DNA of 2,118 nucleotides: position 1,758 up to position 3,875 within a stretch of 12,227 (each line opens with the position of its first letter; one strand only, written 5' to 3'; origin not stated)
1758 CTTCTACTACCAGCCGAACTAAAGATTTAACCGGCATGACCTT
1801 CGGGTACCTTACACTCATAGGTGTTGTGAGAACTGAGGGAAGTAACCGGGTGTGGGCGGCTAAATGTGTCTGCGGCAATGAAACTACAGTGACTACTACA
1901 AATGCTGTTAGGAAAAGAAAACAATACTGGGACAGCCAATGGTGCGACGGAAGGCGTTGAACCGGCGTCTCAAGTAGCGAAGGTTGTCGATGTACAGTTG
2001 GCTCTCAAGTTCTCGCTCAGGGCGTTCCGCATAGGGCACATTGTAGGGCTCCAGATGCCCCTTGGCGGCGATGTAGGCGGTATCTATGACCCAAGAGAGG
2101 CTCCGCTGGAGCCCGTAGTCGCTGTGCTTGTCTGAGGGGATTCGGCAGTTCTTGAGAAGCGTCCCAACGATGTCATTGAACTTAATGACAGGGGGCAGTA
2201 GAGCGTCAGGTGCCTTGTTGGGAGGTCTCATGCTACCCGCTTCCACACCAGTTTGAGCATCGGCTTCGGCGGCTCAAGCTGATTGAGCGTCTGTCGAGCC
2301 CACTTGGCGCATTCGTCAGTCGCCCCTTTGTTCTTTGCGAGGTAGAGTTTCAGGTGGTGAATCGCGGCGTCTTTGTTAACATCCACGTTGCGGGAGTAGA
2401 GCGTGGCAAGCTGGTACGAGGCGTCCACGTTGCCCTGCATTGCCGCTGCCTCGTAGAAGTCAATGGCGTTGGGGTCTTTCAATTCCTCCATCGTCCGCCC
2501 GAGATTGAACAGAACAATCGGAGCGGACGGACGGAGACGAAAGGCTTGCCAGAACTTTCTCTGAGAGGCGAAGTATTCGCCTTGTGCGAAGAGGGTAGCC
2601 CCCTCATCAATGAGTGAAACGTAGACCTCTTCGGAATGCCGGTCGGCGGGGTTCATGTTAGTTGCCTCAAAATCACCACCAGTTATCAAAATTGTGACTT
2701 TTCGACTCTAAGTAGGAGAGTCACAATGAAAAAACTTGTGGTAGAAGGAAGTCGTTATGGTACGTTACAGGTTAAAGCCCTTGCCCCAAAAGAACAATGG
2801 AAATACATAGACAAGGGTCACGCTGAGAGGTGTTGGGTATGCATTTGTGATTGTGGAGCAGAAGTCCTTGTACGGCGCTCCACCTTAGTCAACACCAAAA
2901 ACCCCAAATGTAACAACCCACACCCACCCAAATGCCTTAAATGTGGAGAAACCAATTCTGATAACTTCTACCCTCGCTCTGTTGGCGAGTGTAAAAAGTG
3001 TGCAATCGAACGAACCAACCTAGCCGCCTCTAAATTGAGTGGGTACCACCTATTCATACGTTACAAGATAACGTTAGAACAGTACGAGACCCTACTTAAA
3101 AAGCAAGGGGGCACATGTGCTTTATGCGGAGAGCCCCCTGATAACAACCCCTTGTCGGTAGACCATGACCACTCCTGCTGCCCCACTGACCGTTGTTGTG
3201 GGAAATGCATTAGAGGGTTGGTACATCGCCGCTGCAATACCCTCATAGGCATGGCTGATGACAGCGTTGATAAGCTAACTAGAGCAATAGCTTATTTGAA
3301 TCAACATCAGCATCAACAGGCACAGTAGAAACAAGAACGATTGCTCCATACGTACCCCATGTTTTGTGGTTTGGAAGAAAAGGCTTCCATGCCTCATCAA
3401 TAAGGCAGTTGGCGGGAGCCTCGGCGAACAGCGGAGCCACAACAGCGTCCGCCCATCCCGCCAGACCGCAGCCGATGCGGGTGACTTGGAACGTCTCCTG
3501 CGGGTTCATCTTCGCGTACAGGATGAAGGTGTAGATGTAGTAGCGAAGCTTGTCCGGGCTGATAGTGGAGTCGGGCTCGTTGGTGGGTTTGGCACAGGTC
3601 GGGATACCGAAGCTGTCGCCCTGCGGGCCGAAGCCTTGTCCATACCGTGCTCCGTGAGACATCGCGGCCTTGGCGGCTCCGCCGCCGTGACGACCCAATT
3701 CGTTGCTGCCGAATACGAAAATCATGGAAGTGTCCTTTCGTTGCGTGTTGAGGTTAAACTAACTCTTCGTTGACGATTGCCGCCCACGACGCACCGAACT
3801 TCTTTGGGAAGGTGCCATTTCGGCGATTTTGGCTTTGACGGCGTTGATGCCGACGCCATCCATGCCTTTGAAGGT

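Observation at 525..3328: Three paralogous HNH homing-endonuclease cassettes share one N-terminal Cys module but carry different nuclease cores, and all sit on low-GC islands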

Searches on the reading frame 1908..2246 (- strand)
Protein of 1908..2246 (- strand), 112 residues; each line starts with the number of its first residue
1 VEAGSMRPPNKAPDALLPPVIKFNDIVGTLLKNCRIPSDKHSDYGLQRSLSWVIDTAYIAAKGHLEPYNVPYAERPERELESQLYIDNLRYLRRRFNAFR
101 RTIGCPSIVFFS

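Call 3: search_protein_families(library=pfam, proteins=[window:1908-2246:-], max_evalue=1)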
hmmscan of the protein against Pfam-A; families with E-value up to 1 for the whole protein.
window:1908-2246:- (112 aa): 0 families

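Call 5: search_protein_families(library=phrogs, proteins=[window:1908-2246:-], max_evalue=0.1)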
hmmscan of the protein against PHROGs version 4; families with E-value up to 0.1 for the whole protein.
window:1908-2246:- (112 aa): 0 families

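Call 18: find_encoding_contigs(protein=window:1908-2246:-, flank=10000, max_places=10)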
Protein window:1908-2246:- (112 aa): no gene with exactly this product is on record in the collection.

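Call 23: search_protein_families(library=ncbifam, proteins=[window:1908-2246:-], max_evalue=0.1)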
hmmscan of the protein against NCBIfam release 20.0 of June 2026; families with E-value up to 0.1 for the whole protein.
window:1908-2246:- (112 aa): 0 families

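Call 38: find_related_loci(query=window:1908-2246:-, collection=viral_contigs, flank=6000)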
Query window:1908-2246:- (112 aa) in viral_contigs; peptide patterns used: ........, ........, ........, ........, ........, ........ (x = any residue, [..] = any of these).
6 stretches matched a pattern, but none encodes a relative of the query by tblastn (E <= 1e-3).

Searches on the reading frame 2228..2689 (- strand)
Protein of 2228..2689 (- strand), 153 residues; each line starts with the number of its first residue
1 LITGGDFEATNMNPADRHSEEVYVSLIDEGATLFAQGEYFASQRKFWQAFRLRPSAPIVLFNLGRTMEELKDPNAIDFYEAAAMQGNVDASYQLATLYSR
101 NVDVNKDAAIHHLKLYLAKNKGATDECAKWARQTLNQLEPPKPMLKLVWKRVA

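Call 3: search_protein_families(library=pfam, proteins=[window:2228-2689:-], max_evalue=1)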
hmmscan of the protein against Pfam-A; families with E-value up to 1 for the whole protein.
window:2228-2689:- (153 aa): 7 families
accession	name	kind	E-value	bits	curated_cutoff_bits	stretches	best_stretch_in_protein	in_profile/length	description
PF13431.12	TPR_17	-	0.0015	19.1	24.4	0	46-74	2-30/34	Tetratricopeptide repeat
PF13414.12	TPR_11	-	0.0021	18.2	26.8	1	32-68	3-39/42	TPR repeat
PF08238.18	Sel1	-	0.035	15.2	30.7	0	75-87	24-36/36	Sel1 repeat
PF13432.12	TPR_16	-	0.044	14.7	32.7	1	29-83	3-58/65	Tetratricopeptide repeat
PF14559.12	TPR_19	-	0.11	13.2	25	0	75-101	10-38/68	Tetratricopeptide repeat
PF14561.12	TPR_20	-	0.16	12.7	25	1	81-129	15-61/90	Tetratricopeptide repeat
PF13174.12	TPR_6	-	0.78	11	26.3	0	59-81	2-25/33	Tetratricopeptide repeat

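Call 5: search_protein_families(library=phrogs, proteins=[window:2228-2689:-], max_evalue=0.1)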
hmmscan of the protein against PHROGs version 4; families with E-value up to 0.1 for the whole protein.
window:2228-2689:- (153 aa): 2 families
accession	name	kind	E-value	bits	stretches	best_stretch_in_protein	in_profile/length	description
phrog_8741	-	unknown function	8.3e-06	26.3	1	72-135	202-265/380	-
phrog_7590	-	unknown function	0.056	14.2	1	29-115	61-148/234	-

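Call 12: find_related_loci(query=window:2228-2689:-, collection=viral_contigs, flank=10000)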
Query window:2228-2689:- (153 aa) in viral_contigs; peptide patterns used: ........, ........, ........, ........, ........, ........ (x = any residue, [..] = any of these).
1 stretches matched a pattern, but none encodes a relative of the query by tblastn (E <= 1e-3).

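Call 23: search_protein_families(library=ncbifam, proteins=[window:2228-2689:-], max_evalue=0.1)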
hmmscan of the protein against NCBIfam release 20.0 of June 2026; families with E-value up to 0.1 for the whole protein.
window:2228-2689:- (153 aa): 5 families
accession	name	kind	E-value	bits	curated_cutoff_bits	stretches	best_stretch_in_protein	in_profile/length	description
TIGR02917.1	PEP_TPR_lipo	equivalog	0.0073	14.2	312.2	1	30-140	472-583/899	XrtA/PEP-CTERM system TPR-repeat protein PrsT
NF033786.1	phenyl_MerG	equivalog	0.024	14.6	350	1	74-104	87-117/217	phenylmercury resistance protein MerG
NF038194.1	AlgK_TPR_lipo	equivalog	0.025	13.2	700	1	70-140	351-420/448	alginate biosynthesis TPR repeat lipoprotein AlgK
NF045484.1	TransRegExoR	equivalog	0.078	12.2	450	1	54-116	40-102/267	exopolysaccharide production regulator ExoR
NF047507.1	TPR_BatC_Lepto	exception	0.09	12.2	175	0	27-97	28-105/214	TPR repeat-containing protein BatC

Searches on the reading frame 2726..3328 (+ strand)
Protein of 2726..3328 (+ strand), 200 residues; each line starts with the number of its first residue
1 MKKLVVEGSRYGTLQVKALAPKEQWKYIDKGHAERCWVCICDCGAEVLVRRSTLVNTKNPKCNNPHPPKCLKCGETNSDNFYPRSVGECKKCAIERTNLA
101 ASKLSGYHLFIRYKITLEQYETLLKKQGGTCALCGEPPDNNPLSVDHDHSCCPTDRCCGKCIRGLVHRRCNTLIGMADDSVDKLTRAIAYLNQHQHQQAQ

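Call 3: search_protein_families(library=pfam, proteins=[window:2726-3328:+], max_evalue=1)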
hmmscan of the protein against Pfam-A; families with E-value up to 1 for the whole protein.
window:2726-3328:+ (200 aa): 1 family
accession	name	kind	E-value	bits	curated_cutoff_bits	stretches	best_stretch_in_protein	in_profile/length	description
PF02945.21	Endonuclease_7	-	3.1e-18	65.9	23.6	1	109-192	4-81/82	Recombination endonuclease VII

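Call 5: search_protein_families(library=phrogs, proteins=[window:2726-3328:+], max_evalue=0.1)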
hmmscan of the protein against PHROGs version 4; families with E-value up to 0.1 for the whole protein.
window:2726-3328:+ (200 aa): 11 families
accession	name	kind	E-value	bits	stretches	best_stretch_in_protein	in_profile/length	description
phrog_2914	-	DNA, RNA and nucleotide metabolism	1.6e-24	87.7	1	75-197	48-158/190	endonuclease VII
phrog_2633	-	DNA, RNA and nucleotide metabolism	9.7e-24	85.1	1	68-195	14-140/142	endonuclease VII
phrog_307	-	DNA, RNA and nucleotide metabolism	2e-21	78.4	1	59-197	49-182/334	endonuclease VII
phrog_1035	-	DNA, RNA and nucleotide metabolism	7.8e-11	43.3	1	67-196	63-232/271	endonuclease VII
phrog_423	-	DNA, RNA and nucleotide metabolism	8.5e-10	39.8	1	121-184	16-74/159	endonuclease VII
phrog_374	-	DNA, RNA and nucleotide metabolism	3.1e-05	23.9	1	4-62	195-247/617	HNH endonuclease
phrog_17507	-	DNA, RNA and nucleotide metabolism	0.0031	18.3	1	161-192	9-41/65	endonuclease VII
phrog_2118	-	DNA, RNA and nucleotide metabolism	0.034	14.7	1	112-147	160-195/301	HNH endonuclease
phrog_4681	-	moron, auxiliary metabolic gene and host takeover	0.04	14.9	0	114-146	35-67/87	antitoxin from a toxin-antitoxin system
phrog_7785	-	DNA, RNA and nucleotide metabolism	0.046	14.7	1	69-147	20-85/147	HNH endonuclease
phrog_7042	-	unknown function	0.1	13.9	1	69-97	26-54/62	-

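Call 23: search_protein_families(library=ncbifam, proteins=[window:2726-3328:+], max_evalue=0.1)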
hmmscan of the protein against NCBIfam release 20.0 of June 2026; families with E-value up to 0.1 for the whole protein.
window:2726-3328:+ (200 aa): 0 families

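Call 36: search_dna_similar(query=window:2726-3328:+, collection=phages, mode=protein, max_evalue=0.001, max_rows=25)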
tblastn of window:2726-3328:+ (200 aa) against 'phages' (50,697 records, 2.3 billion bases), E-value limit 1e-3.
Records with a match: 911; places in all: 1017; records where one place covers at least 80% of the query: 0.
Best place of each record, by identity: <60% 911.
By first word of the organism name: Mycobacterium 424; Klebsiella 108; Gordonia 79; Yersinia 42; Streptomyces 35; Escherichia 31; Synechococcus 27; Salmonella 20; Microbacterium 18; Vibrio 17; and 38 more.
By host as written in the record: Mycobacterium smegmatis mc2 155 289; Gordonia terrae 3612 64; Klebsiella pneumoniae 54; Mycobacterium smegmatis mc#155 51; Mycobacterium smegmatis mc2155 34; - 34; Yersinia pestis 31; Mycobacterium sp. 19; and 168 more.
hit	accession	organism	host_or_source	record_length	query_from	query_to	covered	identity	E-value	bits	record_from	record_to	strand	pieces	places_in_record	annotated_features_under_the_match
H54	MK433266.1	Streptomyces phage Shawty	Streptomyces platensis MJ1A1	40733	74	191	59%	44.9%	3e-24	104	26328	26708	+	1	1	32: HNH endonuclease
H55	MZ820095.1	Streptomyces phage Karp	Streptomyces viridochromogenes DSM40736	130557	86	191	53%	44.5%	9e-19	89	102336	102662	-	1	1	197: nuclease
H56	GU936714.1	Synechococcus phage S-CBS2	Synechococcus sp. CB0204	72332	89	194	53%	42.5%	5e-12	70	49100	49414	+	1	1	endonuclease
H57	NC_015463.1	Synechococcus phage S-CBS2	Synechococcus sp. CB0204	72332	89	194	53%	42.5%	5e-12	70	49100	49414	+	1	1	endonuclease VII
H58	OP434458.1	Gordonia phage Malisha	Gordonia terrae 3612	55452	86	199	57%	39.0%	5e-18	87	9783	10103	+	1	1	15: endonuclease VII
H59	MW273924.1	Pelagibacter phage HTVC100P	Candidatus Pelagibacter sp. HTCC7211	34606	79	193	57%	38.5%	4e-8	58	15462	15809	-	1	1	endonuclease VII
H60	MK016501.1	Mycobacterium phage Nebkiss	Mycobacterium smegmatis mc2 155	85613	109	197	45%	49.5%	5e-19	90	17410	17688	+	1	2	19: HNH endonuclease | 18: HNH endonuclease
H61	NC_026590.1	Mycobacterium phage Gaia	Mycobacterium smegmatis mc2 155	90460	109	197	45%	49.5%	5e-19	90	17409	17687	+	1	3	18: endonuclease VII | 17: homoendonuclease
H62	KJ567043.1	Mycobacterium phage Gaia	Mycobacterium smegmatis mc2 155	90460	109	197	45%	49.5%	5e-19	90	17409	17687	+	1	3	18: homoendonuclease | 17: homoendonuclease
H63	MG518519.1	Streptomyces phage Manuel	Streptomyces lividans JI 1326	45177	74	191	59%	36.8%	3e-17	85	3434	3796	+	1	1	endonuclease VII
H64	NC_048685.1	Streptomyces phage Manuel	Streptomyces lividans JI 1326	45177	74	191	59%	36.8%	3e-17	85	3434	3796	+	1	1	endonuclease VII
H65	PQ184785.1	Arthrobacter phage Kovu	Arthrobacter globiformis B-2979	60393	100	190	46%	47.3%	4e-19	90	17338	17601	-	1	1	26: endonuclease VII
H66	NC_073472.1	Streptomyces phage Success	Streptomyces lividans JI 1326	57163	74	194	61%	35.0%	8e-7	54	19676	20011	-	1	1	33: endonuclease VII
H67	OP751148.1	Streptomyces phage Success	Streptomyces lividans JI 1326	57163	74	194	61%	35.0%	8e-7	54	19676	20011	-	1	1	33: endonuclease VII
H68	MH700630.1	Sinorhizobium phage phiM6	Sinorhizobium meliloti 1021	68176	96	195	50%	42.0%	5e-9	61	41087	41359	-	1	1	putative endonuclease 7 superfamily protein | putative DNA polymerase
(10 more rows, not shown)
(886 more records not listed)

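Call 60: search_protein_representatives(protein=window:2726-3328:+)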
Query: 200 residues. Proteins with E-value up to 0.001 (for the whole library): 50479; up to 1e-10: 7422; up to 1e-30: 13. The best 150 are listed.
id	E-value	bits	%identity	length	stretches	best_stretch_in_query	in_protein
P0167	8.2e-138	473.3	100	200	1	1-200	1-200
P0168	2.9e-36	141.5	38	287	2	70-193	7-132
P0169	8.9e-36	139.9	47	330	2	107-193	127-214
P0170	5.1e-35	137.4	42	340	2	104-195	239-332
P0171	2.3e-34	135.3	47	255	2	106-193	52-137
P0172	1.2e-33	133.0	43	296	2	109-192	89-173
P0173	2.6e-33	131.8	40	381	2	111-192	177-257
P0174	6.3e-33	130.6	40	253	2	108-194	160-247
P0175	1.6e-32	129.2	41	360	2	102-192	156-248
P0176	1.7e-32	129.1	48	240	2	108-176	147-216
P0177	2.1e-32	128.9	43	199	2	110-194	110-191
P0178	1.2e-31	126.4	49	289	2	106-179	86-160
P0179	2.6e-31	125.3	43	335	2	110-194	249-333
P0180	1.5e-29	119.5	41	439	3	108-193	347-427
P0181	2.0e-29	119.1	45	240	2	109-192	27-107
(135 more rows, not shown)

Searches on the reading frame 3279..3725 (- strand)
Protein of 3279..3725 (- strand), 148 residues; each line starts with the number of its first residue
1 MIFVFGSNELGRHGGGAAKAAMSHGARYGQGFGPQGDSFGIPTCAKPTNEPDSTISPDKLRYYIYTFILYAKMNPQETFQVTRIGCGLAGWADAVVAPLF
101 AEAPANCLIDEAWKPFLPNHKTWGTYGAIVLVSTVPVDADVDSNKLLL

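Call 3: search_protein_families(library=pfam, proteins=[window:3279-3725:-], max_evalue=1)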
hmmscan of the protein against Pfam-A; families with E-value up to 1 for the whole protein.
window:3279-3725:- (148 aa): 0 families

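Call 5: search_protein_families(library=phrogs, proteins=[window:3279-3725:-], max_evalue=0.1)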
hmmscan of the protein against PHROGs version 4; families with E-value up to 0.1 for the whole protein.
window:3279-3725:- (148 aa): 1 family
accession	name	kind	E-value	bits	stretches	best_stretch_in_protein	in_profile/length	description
phrog_2072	-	unknown function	8.3e-41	140.2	1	1-125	20-142/143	-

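Call 10: search_dna_similar(query=window:3279-3725:-, collection=phages, mode=protein, max_rows=25)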
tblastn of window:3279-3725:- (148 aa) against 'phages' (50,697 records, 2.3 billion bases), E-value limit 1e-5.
Records with a match: 455; places in all: 455; records where one place covers at least 80% of the query: 285.
Best place of each record, by identity: 60-80% 11; <60% 444.
By first word of the organism name: Pseudomonas 100; Vibrio 68; Escherichia 66; Klebsiella 24; Rhizobium 21; Erwinia 17; Achromobacter 17; Rhodobacter 16; Pectobacterium 14; Stenotrophomonas 10; and 29 more.
By host as written in the record: - 102; Pseudomonas aeruginosa 33; Escherichia coli 26; Pseudomonas aeruginosa PAO1 18; Rhodobacter capsulatus YW1 16; Achromobacter xylosoxidans I2BC 12; Klebsiella pneumoniae 9; Pseudomonas aeruginosa ATCC 27853 9; and 122 more.
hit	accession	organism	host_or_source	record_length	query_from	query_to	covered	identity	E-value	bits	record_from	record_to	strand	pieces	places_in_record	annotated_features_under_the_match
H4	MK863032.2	Pseudomonas phage Zuri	Pseudomonas putida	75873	1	125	84%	55.9%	4e-35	133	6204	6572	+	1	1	ssDNA thymidine ADP-ribosyltransferase family protein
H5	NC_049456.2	Pseudomonas phage Zuri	Pseudomonas putida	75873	1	125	84%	55.9%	4e-35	133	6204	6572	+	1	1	hypothetical protein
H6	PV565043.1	Pseudomonas phage Holyagarpour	Pseudomonas putida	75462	1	125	84%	55.1%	3e-35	134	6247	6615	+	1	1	hypothetical protein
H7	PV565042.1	Pseudomonas phage Ebordelon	Pseudomonas putida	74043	1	125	84%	55.1%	3e-35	134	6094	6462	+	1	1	hypothetical protein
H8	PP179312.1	Pseudomonas phage Arace01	Pseudomonas syringae 19B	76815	2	125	84%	54.8%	3e-29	117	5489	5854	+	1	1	ADP-ribosylglycohydrolase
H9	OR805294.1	Pseudomonas phage Ettore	Pseudomonas aeruginosa PAO1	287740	1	125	84%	53.5%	2e-32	125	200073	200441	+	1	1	hypothetical protein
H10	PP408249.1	Pseudomonas phage vB_Pa-PAC2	Pseudomonas aeruginosa PAO1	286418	1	125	84%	53.5%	4e-32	125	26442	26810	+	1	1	ADP-ribosylglycohydrolas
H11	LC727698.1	Pseudomonas phage sp. 30-3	Pseudomonas aeruginosa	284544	1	125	84%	53.5%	4e-32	125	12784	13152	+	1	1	hypothetical protein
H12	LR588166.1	Pseudomonas phage vB_PaeM_MIJ3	-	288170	1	125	84%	53.5%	4e-32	125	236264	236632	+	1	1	N4 gp14-like protein: hypothetical protein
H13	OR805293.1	Pseudomonas phage Deifobo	Pseudomonas aeruginosa PAO1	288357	1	125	84%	53.5%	4e-32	125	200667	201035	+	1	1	hypothetical protein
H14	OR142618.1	Pseudomonas phage Callisto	Pseudomonas aeruginosa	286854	1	125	84%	53.5%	5e-32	124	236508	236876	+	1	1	hypothetical protein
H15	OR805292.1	Pseudomonas phage Cassandra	Pseudomonas aeruginosa PAO1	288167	1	125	84%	53.5%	5e-32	124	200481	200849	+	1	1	hypothetical protein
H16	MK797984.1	Pseudomonas phage vB_PaeM_PA5oct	-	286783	1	125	84%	53.5%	7e-32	124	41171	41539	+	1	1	hypothetical protein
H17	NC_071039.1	Pseudomonas phage vB_PaeM_PA5oct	-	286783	1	125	84%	53.5%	7e-32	124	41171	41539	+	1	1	hypothetical protein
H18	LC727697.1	Pseudomonas phage sp. 30-2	Pseudomonas aeruginosa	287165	1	125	84%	53.5%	7e-32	124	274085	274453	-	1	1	hypothetical protein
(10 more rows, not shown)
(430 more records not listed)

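Call 17: find_encoding_contigs(protein=window:3279-3725:-, flank=10000, max_places=10)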
Protein window:3279-3725:- (148 aa): 2 contigs read that carry it; 2 places shown.
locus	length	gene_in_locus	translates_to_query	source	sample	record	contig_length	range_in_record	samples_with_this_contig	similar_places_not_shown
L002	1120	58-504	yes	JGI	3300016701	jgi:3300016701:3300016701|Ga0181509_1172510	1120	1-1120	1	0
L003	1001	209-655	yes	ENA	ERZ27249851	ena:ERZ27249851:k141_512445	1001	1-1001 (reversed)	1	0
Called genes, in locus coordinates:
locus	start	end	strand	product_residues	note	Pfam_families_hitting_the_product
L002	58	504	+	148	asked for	-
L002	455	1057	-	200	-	PF02945:Endonuclease_7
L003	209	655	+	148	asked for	-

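Call 23: search_protein_families(library=ncbifam, proteins=[window:3279-3725:-], max_evalue=0.1)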
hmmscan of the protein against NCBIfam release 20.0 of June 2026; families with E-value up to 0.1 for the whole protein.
window:3279-3725:- (148 aa): 1 family
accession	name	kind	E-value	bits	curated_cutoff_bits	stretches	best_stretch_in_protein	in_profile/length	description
NF049995.1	A1S_2505_Nterm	subfamily_domain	1.3e-36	125.2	45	1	2-113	1-109/109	A1S_2505 family phage non-structural protein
